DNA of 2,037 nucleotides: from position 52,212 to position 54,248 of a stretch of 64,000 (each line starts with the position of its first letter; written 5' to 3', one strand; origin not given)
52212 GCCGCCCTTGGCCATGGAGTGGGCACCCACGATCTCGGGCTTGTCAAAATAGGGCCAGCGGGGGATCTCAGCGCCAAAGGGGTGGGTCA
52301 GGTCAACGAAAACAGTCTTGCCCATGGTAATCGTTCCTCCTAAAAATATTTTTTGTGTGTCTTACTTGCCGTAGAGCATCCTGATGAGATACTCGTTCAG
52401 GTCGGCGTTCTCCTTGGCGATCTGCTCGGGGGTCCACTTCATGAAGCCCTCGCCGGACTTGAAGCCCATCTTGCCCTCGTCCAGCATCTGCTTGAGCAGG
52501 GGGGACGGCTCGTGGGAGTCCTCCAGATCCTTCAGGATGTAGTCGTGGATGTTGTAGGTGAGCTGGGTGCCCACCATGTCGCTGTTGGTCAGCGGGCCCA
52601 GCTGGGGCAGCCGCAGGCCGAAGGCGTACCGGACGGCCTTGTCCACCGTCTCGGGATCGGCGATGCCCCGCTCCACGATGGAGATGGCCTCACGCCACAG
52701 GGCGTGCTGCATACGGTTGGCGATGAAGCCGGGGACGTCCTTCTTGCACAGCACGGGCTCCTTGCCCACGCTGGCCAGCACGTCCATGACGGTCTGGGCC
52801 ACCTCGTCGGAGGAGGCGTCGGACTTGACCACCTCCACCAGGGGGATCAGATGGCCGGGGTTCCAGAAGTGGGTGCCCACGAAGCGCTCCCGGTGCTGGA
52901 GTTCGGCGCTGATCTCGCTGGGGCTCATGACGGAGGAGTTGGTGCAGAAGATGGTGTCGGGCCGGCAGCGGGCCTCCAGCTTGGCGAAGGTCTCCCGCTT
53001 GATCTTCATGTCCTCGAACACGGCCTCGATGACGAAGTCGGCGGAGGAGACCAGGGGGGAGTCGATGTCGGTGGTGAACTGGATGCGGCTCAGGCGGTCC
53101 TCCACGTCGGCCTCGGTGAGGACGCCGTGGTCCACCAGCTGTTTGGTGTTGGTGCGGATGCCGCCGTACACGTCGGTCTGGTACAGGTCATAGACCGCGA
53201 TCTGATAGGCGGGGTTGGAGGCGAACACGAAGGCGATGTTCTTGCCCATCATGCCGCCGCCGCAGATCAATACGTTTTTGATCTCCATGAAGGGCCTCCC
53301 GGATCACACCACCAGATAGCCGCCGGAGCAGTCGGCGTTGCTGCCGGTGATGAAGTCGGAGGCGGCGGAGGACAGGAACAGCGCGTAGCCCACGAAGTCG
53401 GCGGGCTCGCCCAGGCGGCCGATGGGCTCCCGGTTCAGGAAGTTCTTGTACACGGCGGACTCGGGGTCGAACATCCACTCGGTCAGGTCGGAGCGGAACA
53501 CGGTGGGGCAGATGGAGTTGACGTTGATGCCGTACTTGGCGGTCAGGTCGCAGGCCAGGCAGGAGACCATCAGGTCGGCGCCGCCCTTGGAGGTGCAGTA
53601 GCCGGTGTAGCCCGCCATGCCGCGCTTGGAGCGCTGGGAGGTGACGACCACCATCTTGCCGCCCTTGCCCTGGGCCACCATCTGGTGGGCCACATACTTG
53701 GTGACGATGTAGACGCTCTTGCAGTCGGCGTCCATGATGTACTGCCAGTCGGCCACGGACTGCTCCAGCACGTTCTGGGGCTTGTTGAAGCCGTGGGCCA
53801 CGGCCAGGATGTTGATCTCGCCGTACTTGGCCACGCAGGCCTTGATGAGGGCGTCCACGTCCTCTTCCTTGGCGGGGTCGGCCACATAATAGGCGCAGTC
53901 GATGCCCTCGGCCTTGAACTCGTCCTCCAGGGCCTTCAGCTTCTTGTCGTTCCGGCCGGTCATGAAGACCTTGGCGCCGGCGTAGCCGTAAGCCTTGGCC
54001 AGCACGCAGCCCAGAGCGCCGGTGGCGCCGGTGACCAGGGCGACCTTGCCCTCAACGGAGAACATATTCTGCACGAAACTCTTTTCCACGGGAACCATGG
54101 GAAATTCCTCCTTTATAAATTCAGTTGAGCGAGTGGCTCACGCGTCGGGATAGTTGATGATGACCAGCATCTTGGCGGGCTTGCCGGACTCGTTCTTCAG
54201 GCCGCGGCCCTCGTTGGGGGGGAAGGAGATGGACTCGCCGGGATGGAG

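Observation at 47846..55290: HxlR-linked operon built around a BKACE enzyme and a HADH-family dehydrogenase: candidate pathway for an unknown beta-hydroxy or beta-keto acid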

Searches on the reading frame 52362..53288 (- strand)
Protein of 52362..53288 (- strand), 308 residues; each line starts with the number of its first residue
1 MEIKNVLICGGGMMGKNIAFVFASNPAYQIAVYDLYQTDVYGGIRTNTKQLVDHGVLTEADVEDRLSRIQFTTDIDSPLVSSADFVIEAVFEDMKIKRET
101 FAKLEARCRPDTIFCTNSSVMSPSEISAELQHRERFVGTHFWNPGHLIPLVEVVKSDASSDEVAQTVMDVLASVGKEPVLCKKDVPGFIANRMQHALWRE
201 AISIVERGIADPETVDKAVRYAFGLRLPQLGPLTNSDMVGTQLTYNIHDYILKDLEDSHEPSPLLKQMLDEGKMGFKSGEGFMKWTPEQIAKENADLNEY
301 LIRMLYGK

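Call 3: search_protein_families(library=pfam, proteins=[window:52362-53288:-], max_evalue=0.01)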
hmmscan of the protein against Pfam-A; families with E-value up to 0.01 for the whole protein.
window:52362-53288:- (308 aa): 2 families
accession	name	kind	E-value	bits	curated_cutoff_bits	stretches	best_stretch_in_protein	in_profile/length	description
PF02737.24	3HCDH_N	-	6.1e-53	179.8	22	1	6-184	2-179/180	3-hydroxyacyl-CoA dehydrogenase, NAD binding domain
PF00725.27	3HCDH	-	4e-24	85.4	22.1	1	187-285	1-97/97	3-hydroxyacyl-CoA dehydrogenase, C-terminal domain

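Call 4: search_protein_families(library=ncbifam, proteins=[window:52362-53288:-], max_evalue=0.01)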
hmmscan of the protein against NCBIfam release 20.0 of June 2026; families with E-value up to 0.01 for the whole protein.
window:52362-53288:- (308 aa): 19 families
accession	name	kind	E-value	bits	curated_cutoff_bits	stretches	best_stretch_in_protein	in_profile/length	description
NF006124.0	PRK08268.1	subfamily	1.3e-62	212.5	508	1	2-294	6-296/507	3-hydroxyacyl-CoA dehydrogenase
NF004474.0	PRK05808.1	subfamily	9.4e-61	205.6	408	1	1-285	1-282/283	3-hydroxybutyryl-CoA dehydrogenase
NF042925.1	FHMPC_DH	equivalog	4.9e-58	196.8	500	1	5-301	2-296/304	5-formyl-3-hydroxy-2-methylpyridine 4-carboxylate 5-dehydrogenase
NF006143.0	PRK08293.1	equivalog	3.7e-56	190.5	312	1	1-286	2-288/291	3-hydroxyacyl-CoA dehydrogenase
NF006722.0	PRK09260.1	equivalog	4.6e-56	190.2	429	1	3-288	2-284/289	3-hydroxyacyl-CoA dehydrogenase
NF006125.0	PRK08269.1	equivalog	3.3e-55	187.4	427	1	3-294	5-305/334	3-hydroxybutyryl-CoA dehydrogenase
TIGR02279.1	PaaC-3OHAcCoADH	equivalog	6.5e-52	177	669.4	1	4-290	6-290/503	3-hydroxyacyl-CoA dehydrogenase PaaH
NF004699.0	PRK06035.1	equivalog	1.8e-51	175.1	500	1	1-277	1-277/294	3-hydroxyacyl-CoA dehydrogenase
NF004783.0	PRK06129.1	equivalog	1e-48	166.4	347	1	4-238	3-238/315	3-hydroxyacyl-CoA dehydrogenase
NF005875.0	PRK07819.1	subfamily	8.7e-46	156.6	319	1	2-285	4-286/287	3-hydroxybutyryl-CoA dehydrogenase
NF005715.0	PRK07530.1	equivalog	1.1e-45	156.3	420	1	1-288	2-286/292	3-hydroxybutyryl-CoA dehydrogenase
NF008363.0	PRK11154.1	equivalog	1.2e-44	152.5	869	1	2-295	308-597/708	fatty acid oxidation complex subunit alpha FadJ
NF008727.0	PRK11730.1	equivalog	7.2e-44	150.2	870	1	3-299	313-606/717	fatty acid oxidation complex subunit alpha FadB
NF005716.0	PRK07531.1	equivalog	3.3e-42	144.9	592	1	3-233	4-231/495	carnitine 3-dehydrogenase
TIGR02440.1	FadJ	equivalog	4.2e-38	131.1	968.45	1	2-290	303-586/699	fatty acid oxidation complex subunit alpha FadJ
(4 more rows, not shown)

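Call 32: search_solved_structures(query=window:52362-53288:-, max_evalue=1e-30, show_alignments=3)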
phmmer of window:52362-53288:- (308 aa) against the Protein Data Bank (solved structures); distinct sequences matched with E-value up to 1e-30: 37.
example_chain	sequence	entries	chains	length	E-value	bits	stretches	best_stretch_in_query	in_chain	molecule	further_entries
4om8_A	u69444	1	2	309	3e-51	177.7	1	3-296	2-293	5-formyl-3-hydroxy-2-methylpyridine 4-carboxylate 5-dehydrogenase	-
4kug_A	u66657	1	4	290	1.2e-48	169.2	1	4-286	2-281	3-hydroxybutyryl-CoA dehydrogenase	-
4kue_A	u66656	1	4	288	1.3e-48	169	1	4-286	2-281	3-hydroxybutyryl-CoA dehydrogenase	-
4r1n_A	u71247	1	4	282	1.8e-48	168.6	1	4-285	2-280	3-hydroxybutyryl-CoA dehydrogenase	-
4kuh_A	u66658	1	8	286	2.2e-48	168.3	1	4-284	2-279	3-hydroxybutyryl-CoA dehydrogenase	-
3mog_A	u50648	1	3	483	3.7e-48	167.6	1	2-291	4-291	Probable 3-hydroxybutyryl-CoA dehydrogenase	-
6aa8_A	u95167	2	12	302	1.7e-45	158.8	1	3-285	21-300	3-hydroxybutyryl-CoA dehydrogenase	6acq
3had_A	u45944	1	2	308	1.6e-44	155.7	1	3-285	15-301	PROTEIN (L-3-HYDROXYACYL COA DEHYDROGENASE)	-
2hdh_A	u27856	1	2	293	8.7e-44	153.2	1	3-285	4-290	L-3-HYDROXYACYL COA DEHYDROGENASE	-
1f12_A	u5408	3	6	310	1.2e-43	152.7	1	3-288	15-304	L-3-HYDROXYACYL-COA DEHYDROGENASE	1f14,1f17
1f0y_A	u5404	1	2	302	2.9e-43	151.5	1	3-285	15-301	L-3-HYDROXYACYL-COA DEHYDROGENASE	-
3rqs_A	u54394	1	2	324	3.8e-43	151.1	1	3-285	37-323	Hydroxyacyl-coenzyme A dehydrogenase, mitochondrial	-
1lso_A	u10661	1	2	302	7.6e-43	150.1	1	3-285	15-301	3-HYDROXYACYL-COA DEHYDROGENASE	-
1lsj_A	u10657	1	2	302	7.7e-43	150.1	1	3-285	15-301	3-HYDROXYACYL-COA DEHYDROGENASE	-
1il0_A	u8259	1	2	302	7.7e-43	150.1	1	3-285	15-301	3-hydroxyacyl-CoA dehydrogenase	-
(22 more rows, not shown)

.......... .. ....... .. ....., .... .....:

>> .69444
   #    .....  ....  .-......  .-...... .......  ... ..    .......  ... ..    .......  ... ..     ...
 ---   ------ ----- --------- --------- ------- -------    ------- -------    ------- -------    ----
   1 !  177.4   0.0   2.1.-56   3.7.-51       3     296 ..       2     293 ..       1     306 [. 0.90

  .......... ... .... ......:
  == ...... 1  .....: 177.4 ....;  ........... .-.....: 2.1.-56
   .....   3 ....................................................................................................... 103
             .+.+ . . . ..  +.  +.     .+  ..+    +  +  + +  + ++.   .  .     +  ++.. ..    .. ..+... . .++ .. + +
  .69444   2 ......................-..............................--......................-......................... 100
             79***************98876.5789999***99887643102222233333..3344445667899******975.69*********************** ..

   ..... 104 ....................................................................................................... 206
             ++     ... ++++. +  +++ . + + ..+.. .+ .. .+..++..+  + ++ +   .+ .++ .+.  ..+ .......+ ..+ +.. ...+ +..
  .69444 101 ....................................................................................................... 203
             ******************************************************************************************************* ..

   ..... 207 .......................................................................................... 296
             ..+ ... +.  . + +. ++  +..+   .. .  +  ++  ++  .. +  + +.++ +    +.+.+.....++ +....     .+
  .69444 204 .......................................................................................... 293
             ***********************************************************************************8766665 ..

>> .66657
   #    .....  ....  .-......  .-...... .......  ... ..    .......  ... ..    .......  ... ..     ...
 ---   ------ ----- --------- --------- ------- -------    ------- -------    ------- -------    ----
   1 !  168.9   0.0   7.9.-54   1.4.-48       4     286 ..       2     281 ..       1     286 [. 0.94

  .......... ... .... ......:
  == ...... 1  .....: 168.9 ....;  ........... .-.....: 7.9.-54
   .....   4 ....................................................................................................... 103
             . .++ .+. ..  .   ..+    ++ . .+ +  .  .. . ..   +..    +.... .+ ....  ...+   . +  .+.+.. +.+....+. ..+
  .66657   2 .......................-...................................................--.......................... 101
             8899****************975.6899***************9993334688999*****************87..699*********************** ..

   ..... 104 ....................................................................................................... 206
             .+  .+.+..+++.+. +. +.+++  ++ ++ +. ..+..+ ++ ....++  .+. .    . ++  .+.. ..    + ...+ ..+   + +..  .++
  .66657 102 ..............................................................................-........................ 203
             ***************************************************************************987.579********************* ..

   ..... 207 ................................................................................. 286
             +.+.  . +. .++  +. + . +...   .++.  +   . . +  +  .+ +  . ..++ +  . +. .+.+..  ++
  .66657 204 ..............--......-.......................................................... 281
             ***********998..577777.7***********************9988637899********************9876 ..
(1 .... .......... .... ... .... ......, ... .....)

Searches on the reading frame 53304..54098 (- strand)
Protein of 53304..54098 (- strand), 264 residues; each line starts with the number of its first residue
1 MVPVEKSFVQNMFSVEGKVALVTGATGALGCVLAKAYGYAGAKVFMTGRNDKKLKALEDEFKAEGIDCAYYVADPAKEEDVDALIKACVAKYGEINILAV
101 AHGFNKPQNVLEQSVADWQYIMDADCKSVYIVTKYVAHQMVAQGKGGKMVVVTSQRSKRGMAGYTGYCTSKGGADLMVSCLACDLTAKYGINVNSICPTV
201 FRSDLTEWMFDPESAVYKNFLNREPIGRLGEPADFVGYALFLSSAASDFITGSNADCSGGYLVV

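Call 3: search_protein_families(library=pfam, proteins=[window:53304-54098:-], max_evalue=0.01)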
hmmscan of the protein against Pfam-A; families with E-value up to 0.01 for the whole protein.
window:53304-54098:- (264 aa): 3 families
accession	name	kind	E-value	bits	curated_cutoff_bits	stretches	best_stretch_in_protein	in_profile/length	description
PF13561.12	adh_short_C2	-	1e-41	143.6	27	1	27-261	6-235/236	Enoyl-(Acyl carrier protein) reductase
PF00106.31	adh_short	-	1.5e-39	135.9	26.6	1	18-207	1-188/195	short chain dehydrogenase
PF08659.16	KR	-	1.3e-09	38.7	22.6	1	20-170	3-152/180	KR domain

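Call 4: search_protein_families(library=ncbifam, proteins=[window:53304-54098:-], max_evalue=0.01)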
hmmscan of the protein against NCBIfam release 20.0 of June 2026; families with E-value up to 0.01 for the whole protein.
window:53304-54098:- (264 aa): 223 families (the best 25 are shown)
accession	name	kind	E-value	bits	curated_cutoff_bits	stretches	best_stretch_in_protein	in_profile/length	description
NF006070.0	PRK08213.1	subfamily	4.3e-50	170.6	279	1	9-263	4-258/259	gluconate 5-dehydrogenase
NF005488.0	PRK07097.1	equivalog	1.4e-46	158.7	369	1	9-262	2-258/266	gluconate 5-dehydrogenase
NF005559.1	PRK07231.1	subfamily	1.6e-44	152.3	215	1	15-262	2-248/249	glucose 1-dehydrogenase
TIGR01832.1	kduD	equivalog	2.1e-43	148.6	338.85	1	13-262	1-246/248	2-dehydro-3-deoxy-D-gluconate 5-dehydrogenase KduD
NF004778.0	PRK06124.1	equivalog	4.1e-43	147.6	303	1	10-263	4-254/256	SDR family oxidoreductase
NF004791.0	PRK06138.1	equivalog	6.2e-43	146.9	312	1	15-263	3-251/252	SDR family oxidoreductase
NF005390.0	PRK06935.1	equivalog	2.5e-42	145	369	1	6-263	4-257/258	2-dehydro-3-deoxy-D-gluconate 5-dehydrogenase KduD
NF052558.1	MBtsdlDhBudC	equivalog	3.9e-42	144.5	270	1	16-261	2-241/250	meso-2,3-butanediol dehydrogenase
NF005983.0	PRK08085.1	equivalog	9.5e-42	143.4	408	1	10-263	2-252/254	gluconate 5-dehydrogenase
NF005309.0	PRK06841.1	subfamily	1.4e-41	142.7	286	1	7-263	5-254/255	GolD/DthD family dehydrogenase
NF004198.0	PRK05653.1-3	equivalog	6.6e-41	140.4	296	1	14-262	4-247/248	3-oxoacyl-ACP reductase FabG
TIGR01830.1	3oxo_ACP_reduc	equivalog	8.3e-41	140.2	297.75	1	20-260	1-237/239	3-oxoacyl-[acyl-carrier-protein] reductase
NF004818.0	PRK06172.1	equivalog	2e-40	138.8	336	1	14-262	4-251/253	SDR family oxidoreductase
NF006528.0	PRK08993.1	subfamily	5.8e-40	137.3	430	1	10-262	3-251/253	2-dehydro-3-deoxy-D-gluconate 5-dehydrogenase KduD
NF004197.0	PRK05653.1-1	equivalog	2.5e-39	135.4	332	1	15-261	5-246/249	3-oxoacyl-ACP reductase FabG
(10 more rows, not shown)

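Call 12: search_solved_structures(query=window:53304-54098:-, max_evalue=1e-30, show_alignments=2)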
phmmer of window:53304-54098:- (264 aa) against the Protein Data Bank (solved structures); distinct sequences matched with E-value up to 1e-30: 7.
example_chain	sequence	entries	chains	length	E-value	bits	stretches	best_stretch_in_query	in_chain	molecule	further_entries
5g4k_B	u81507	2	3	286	5.2e-153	510.7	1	1-263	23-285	OXIDOREDUCTASE, SHORT CHAIN DEHYDROGENASE/REDUCTASE FAMILY PROTEIN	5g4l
5g4k_A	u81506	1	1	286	1.6e-152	509.1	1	1-263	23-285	OXIDOREDUCTASE, SHORT CHAIN DEHYDROGENASE/REDUCTASE FAMILY PROTEIN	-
4z9y_A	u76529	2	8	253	7.1e-35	123.6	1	9-262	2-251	2-deoxy-D-gluconate 3-dehydrogenase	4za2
2hq1_A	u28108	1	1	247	2.7e-34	121.7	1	15-261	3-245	Glucose/ribitol dehydrogenase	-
5u9p_A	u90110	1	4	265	6.5e-33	117.2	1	11-260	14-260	Gluconate 5-dehydrogenase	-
3r1i_A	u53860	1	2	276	2.6e-31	112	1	9-262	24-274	Short-chain type dehydrogenase/reductase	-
4ibo_A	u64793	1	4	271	3.7e-31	111.5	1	9-262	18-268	Gluconate dehydrogenase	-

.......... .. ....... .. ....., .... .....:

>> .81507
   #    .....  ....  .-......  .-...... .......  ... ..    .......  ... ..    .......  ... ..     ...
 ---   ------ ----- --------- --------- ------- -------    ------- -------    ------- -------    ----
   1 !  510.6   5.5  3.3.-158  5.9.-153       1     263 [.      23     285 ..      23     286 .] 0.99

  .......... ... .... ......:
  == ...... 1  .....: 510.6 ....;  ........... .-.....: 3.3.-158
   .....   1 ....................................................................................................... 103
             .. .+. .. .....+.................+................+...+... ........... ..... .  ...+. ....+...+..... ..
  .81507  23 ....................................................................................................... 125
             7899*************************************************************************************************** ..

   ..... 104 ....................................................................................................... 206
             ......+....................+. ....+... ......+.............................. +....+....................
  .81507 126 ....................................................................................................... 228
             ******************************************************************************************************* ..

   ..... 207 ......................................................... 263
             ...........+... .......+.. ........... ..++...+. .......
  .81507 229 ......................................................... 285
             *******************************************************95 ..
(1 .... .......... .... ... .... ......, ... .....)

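Call 55: predict_structure(protein=window:53304-54098:-)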
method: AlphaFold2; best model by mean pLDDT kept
length: 264 residues; sequences in the alignment: 1
mean_pLDDT: 43.2   pTM: 0.37
mean pLDDT of the five models: 43.2, 43.2, 40.4, 35.0, 33.3
residues with pLDDT >= 90: 0; 70-90: 15; 50-70: 63; < 50: 186
segments of 3 or more residues with pLDDT < 50: 1-11, 13-17, 96-264
pLDDT, mean of each block of 10 residues (from residue 1): 40 48 54 60 63 75 73 61 64 53 32 35 41 33 32 30 29 30 31 30 35 45 38 32 34 33 32
secondary structure, 60 per line:
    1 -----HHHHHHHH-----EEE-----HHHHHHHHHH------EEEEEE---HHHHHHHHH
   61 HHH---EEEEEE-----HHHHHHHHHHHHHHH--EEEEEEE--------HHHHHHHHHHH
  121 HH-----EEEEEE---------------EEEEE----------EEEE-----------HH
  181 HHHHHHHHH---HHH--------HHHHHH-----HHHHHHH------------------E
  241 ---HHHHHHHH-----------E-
elements in order: H6-13 E19-21 H27-36 E43-48 H52-63 E67-72 H78-92 E95-101 H110-122 E128-133 E149-153 E164-167 H179-189 H204-209 H215-221 H244-251

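Call 57: fold_search(model_id=the predicted structure, library=pdb)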
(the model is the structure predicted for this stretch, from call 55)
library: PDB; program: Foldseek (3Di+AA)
matches with E <= 10: 1955; with E <= 0.001: 582
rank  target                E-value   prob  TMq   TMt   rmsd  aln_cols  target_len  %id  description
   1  5g4k_A                1.3e-20  1.00  0.34  0.34  18.9       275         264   77  Phloroglucinol reductase from Clostridium sp. apo-form (released 2016-12-07)
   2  5g4k_B                1.8e-20  1.00  0.35  0.35  18.9       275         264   78  Phloroglucinol reductase from Clostridium sp. apo-form (released 2016-12-07)
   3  5g4l_A                2.1e-20  1.00  0.34  0.34  18.8       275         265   78  Phloroglucinol reductase from Clostridium sp. with bound NADPH (released 2016-12-07)
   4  3rkr_B                1.1e-06  1.00  0.34  0.39   6.7       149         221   22  Crystal structure of a metagenomic short-chain oxidoreductase (SDR) in complex with NADP (released 2011-11-30)
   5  3rkr_A                2.6e-06  1.00  0.35  0.41   7.1       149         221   23  Crystal structure of a metagenomic short-chain oxidoreductase (SDR) in complex with NADP (released 2011-11-30)
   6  3rkr_D                3.1e-06  1.00  0.34  0.40   5.9       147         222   22  Crystal structure of a metagenomic short-chain oxidoreductase (SDR) in complex with NADP (released 2011-11-30)
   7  5x8h_A                8.2e-06  1.00  0.33  0.35   6.5       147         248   26  Crystal structure of the ketone reductase ChKRED20 from the genome of Chryseobacterium sp. CA49 (released 2017-11-08)
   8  3rkr_C                8.8e-06  1.00  0.34  0.39   6.7       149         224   22  Crystal structure of a metagenomic short-chain oxidoreductase (SDR) in complex with NADP (released 2011-11-30)
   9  6ixm_B                1.2e-05  1.00  0.33  0.36   6.4       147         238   27  Crystal structure of the ketone reductase ChKRED20 from the genome of Chryseobacterium sp. CA49 complexed with NAD (released 2019-04-03)
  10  5d2e                  1.8e-05  1.00  0.33  0.19   4.4       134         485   23  crystal structure of an N-terminal ketoreductase from macrolactin assembly line (released 2015-08-26)
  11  8jfi_F                2.0e-05  1.00  0.30  0.34   6.2       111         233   26  Crystal structure of 3-oxoacyl-ACP reductase FabG in complex with NADP+ and 3-keto-hexanoyl-ACP from Helicobacter pylo (released 2023-11-15)
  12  3n74_A                2.0e-05  1.00  0.28  0.32   4.9       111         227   32  Crystal structure of 3-ketoacyl-(acyl-carrier-protein) reductase from Brucella melitensis (released 2010-06-16)
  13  9kd1_C                2.2e-05  1.00  0.31  0.31   5.3       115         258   29  Crystal structure of Bacteroides ovatus DhuD responsible for metabolism of glycosaminoglycan (released 2025-10-29)
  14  8aew_B                2.3e-05  1.00  0.33  0.18   4.6       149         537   25  Malonyl-CoA reductase from Chloroflexus aurantiacus - N-terminal Apo (released 2023-04-05)
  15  3afm_B                2.3e-05  1.00  0.30  0.33   5.8       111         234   31  Crystal structure of aldose reductase A1-R responsible for alginate metabolism (released 2010-08-11)
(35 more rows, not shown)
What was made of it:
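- Tried and rejected: I obtained the entry title through a fold search with a poor single-sequence model (pLDDT 43; calls 55, 57).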
